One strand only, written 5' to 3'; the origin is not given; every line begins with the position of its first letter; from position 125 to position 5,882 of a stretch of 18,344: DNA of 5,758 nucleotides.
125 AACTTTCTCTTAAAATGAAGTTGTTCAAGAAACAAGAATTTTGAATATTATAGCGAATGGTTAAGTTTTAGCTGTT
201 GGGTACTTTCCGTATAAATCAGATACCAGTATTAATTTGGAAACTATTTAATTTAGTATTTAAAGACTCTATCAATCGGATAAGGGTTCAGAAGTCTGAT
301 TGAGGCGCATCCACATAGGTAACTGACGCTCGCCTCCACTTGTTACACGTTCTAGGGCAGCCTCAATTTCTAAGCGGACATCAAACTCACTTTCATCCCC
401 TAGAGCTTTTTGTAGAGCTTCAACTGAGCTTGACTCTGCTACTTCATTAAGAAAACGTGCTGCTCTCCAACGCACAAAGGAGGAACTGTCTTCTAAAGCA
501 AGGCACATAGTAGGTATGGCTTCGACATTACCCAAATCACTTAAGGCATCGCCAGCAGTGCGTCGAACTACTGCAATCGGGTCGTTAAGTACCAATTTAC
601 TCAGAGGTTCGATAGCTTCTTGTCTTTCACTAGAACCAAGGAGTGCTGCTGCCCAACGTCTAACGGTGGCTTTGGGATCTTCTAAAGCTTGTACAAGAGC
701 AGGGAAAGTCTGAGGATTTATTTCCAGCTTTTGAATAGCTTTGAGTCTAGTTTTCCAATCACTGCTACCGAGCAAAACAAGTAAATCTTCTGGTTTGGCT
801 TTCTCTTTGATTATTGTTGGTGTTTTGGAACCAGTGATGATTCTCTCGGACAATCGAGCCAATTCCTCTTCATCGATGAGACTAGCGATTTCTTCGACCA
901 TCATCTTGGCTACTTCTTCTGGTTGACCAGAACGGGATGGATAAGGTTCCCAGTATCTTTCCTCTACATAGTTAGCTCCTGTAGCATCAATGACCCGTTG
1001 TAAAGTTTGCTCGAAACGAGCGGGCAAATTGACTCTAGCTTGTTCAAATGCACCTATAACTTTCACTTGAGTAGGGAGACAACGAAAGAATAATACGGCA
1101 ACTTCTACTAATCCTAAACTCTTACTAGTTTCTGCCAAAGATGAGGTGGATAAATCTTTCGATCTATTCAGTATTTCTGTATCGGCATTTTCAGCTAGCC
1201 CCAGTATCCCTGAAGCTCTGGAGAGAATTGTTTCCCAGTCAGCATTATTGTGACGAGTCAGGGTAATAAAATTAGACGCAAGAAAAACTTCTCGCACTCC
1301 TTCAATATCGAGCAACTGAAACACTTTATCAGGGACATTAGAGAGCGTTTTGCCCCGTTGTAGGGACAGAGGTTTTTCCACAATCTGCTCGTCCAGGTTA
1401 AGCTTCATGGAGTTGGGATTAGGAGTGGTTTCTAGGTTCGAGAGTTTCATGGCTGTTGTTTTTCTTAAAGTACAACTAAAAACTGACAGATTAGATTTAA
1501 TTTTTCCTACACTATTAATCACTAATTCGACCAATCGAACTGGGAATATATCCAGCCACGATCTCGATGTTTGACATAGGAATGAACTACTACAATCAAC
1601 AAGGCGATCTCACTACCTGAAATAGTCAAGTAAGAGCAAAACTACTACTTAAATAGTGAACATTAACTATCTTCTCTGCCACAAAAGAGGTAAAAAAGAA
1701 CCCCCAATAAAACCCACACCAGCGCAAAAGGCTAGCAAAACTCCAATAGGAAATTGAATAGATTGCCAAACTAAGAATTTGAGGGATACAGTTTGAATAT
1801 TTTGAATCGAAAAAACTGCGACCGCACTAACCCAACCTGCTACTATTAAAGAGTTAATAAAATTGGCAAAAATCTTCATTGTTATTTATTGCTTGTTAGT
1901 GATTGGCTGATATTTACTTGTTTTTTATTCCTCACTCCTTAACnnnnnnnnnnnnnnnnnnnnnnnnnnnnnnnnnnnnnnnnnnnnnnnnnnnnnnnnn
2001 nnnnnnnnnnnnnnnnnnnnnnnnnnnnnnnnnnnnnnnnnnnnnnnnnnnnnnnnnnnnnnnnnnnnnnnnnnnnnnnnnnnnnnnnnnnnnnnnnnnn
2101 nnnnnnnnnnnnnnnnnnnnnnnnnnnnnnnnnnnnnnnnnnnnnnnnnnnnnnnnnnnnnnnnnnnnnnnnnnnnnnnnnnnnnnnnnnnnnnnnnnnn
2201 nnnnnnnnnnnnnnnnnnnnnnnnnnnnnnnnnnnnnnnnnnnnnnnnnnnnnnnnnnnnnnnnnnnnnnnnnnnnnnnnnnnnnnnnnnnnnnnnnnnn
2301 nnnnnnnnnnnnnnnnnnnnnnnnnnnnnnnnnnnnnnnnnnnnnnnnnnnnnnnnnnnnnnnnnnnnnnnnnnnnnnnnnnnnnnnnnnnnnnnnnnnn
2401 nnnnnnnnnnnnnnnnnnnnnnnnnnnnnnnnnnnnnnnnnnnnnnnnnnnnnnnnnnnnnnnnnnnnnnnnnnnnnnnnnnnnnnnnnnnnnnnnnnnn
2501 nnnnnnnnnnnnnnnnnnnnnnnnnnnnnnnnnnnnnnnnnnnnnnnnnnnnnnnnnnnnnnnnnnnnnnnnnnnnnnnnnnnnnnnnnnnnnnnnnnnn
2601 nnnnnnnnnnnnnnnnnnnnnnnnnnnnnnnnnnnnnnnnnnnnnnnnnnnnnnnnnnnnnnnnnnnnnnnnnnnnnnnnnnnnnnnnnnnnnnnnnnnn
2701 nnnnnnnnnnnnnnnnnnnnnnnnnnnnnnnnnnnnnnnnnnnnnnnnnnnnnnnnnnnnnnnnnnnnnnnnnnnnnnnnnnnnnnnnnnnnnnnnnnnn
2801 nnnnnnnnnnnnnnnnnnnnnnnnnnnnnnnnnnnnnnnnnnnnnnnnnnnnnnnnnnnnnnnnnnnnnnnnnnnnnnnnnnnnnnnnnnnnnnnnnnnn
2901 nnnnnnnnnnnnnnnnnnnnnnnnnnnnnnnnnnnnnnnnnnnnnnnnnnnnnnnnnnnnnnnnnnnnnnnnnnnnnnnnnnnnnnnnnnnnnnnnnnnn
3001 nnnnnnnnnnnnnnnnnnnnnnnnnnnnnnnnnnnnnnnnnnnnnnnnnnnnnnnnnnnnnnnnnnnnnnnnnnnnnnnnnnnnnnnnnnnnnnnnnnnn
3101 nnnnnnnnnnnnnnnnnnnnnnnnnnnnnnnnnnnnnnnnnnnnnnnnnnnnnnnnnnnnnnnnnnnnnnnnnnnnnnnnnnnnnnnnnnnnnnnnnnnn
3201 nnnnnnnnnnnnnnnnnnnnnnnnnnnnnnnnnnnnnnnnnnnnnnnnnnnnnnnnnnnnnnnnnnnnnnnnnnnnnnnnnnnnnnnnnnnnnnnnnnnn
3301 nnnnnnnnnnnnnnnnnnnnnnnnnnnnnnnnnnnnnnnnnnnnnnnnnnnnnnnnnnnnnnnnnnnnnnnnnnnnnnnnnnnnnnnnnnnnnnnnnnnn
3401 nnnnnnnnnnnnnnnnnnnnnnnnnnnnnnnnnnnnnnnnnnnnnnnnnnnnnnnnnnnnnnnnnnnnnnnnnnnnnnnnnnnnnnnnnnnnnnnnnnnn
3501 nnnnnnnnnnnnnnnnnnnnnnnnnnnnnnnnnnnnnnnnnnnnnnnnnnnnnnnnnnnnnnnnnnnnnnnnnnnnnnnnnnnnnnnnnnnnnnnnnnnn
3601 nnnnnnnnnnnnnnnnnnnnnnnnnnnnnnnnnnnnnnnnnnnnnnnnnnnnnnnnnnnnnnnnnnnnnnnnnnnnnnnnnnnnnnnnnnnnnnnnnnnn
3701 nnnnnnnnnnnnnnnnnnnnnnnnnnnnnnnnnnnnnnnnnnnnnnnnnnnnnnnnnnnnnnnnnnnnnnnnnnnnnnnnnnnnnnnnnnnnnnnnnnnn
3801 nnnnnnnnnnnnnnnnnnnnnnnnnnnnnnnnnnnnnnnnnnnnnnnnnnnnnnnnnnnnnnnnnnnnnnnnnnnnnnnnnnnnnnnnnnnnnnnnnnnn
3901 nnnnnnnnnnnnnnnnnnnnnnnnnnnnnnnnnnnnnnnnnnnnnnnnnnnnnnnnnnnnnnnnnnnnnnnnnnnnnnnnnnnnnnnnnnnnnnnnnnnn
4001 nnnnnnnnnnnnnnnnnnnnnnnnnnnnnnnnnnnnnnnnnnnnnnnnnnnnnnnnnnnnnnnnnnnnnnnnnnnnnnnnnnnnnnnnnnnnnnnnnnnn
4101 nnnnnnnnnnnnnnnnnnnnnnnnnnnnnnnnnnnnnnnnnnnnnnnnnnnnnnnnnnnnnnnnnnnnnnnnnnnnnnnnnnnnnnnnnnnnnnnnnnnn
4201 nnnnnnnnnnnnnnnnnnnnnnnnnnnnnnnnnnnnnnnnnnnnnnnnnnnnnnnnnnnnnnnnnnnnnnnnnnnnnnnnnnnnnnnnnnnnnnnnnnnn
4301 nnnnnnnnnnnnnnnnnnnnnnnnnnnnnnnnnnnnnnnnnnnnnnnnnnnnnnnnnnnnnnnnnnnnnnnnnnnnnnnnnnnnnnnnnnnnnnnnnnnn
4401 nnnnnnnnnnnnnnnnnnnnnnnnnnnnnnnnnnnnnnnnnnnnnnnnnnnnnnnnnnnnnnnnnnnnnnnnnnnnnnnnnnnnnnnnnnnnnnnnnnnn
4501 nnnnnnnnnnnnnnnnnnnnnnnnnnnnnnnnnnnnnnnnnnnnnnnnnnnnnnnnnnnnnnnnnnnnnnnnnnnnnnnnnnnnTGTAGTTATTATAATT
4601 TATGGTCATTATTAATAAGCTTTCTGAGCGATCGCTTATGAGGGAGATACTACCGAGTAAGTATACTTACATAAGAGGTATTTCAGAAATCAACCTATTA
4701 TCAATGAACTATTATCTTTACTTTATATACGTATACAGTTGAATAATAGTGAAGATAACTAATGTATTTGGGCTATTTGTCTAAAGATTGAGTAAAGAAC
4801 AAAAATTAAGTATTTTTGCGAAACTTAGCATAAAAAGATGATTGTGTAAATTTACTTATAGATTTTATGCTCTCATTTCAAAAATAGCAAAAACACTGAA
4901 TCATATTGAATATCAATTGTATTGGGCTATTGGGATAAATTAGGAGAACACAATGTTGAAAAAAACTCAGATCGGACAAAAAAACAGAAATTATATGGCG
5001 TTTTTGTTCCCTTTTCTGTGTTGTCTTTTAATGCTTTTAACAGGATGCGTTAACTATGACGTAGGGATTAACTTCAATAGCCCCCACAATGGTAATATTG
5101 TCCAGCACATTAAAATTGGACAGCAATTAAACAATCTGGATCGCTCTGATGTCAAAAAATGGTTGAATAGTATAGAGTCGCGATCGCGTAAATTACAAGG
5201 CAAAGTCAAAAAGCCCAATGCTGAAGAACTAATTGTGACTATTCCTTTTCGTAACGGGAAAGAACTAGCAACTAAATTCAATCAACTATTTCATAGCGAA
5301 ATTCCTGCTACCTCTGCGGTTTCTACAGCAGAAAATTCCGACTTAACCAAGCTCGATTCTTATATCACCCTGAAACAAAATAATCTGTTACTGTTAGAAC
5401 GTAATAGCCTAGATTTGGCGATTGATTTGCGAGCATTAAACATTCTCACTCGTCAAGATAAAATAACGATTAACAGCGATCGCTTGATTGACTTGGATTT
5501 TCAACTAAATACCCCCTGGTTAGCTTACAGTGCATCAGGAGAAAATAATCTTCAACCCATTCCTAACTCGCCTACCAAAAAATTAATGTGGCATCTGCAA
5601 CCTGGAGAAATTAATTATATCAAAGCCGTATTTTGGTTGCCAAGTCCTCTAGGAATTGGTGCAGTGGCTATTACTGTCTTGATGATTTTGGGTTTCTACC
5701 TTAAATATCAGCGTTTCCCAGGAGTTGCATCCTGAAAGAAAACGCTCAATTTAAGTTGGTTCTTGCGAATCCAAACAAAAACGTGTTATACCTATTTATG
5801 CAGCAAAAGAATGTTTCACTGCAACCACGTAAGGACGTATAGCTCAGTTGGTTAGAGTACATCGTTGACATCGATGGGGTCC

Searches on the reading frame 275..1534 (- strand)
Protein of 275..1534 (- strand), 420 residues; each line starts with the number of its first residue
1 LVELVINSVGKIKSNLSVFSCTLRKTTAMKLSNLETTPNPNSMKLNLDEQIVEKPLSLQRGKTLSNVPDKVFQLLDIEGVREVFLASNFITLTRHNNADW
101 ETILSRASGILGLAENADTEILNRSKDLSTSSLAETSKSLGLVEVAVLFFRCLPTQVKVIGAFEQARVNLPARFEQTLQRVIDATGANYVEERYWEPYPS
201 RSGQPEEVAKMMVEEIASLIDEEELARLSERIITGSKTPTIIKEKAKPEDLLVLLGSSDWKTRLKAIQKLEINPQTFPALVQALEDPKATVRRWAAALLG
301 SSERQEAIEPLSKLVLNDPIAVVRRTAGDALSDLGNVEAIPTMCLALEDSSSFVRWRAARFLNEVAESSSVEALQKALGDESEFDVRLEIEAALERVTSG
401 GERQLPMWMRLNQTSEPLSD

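Call 10: search_protein_families(library=pfam, proteins=[window:275-1534:-], max_evalue=0.001)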
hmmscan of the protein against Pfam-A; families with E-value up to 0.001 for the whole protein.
window:275-1534:- (420 aa): 7 families
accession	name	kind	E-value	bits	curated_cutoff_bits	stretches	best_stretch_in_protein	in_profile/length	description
PF13646.12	HEAT_2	-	1.7e-23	83.1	27.7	2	250-331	3-87/88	HEAT repeats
PF13769.11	Virulence_fact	-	1.9e-17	63.8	25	1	149-228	2-80/81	Virulence factor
PF08712.16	Nfu_N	-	1.3e-15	57.6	27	1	34-109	3-79/88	Scaffold protein Nfu/NifU N terminal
PF02985.28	HEAT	-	1e-12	47.4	23.5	0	277-300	2-25/31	HEAT repeat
PF03130.22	HEAT_PBS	-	7.5e-10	38.8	20.9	0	323-349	1-27/27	PBS lyase HEAT-like repeat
PF13513.12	HEAT_EZ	-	3.8e-07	30.9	27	0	275-297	28-49/55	HEAT-like repeat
PF12717.13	Cnd1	-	0.00031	21.2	26.4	0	308-370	23-90/162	non-SMC mitotic condensation complex subunit 1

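Call 70: search_protein_families(library=padloc, proteins=[window:275-1534:-], max_evalue=0.001)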
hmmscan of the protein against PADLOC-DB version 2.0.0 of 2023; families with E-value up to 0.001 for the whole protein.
window:275-1534:- (420 aa): 1 family
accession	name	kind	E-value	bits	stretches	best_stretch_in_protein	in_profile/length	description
PDLC02919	HEAT-ARM_XIII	-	6.8e-09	31.7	1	244-394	790-937/1972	-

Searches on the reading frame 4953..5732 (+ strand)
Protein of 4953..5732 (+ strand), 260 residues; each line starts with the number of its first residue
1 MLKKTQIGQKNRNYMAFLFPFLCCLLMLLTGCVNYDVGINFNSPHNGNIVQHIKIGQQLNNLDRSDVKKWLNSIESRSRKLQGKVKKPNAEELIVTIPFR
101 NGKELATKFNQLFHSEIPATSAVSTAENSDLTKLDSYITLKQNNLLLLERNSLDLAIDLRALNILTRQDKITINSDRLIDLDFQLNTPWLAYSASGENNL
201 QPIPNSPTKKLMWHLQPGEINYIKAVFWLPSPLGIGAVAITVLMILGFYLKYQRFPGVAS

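Call 10: search_protein_families(library=pfam, proteins=[window:4953-5732:+], max_evalue=0.001)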
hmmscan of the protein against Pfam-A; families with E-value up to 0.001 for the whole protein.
window:4953-5732:+ (260 aa): 1 family
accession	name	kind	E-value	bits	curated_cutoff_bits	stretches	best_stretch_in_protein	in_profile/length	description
PF11353.13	DUF3153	-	3.7e-34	118.5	21.4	1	39-254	3-188/191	Protein of unknown function (DUF3153)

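Call 70: search_protein_families(library=padloc, proteins=[window:4953-5732:+], max_evalue=0.001)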
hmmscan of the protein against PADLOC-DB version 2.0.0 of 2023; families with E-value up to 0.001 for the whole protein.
window:4953-5732:+ (260 aa): 0 families
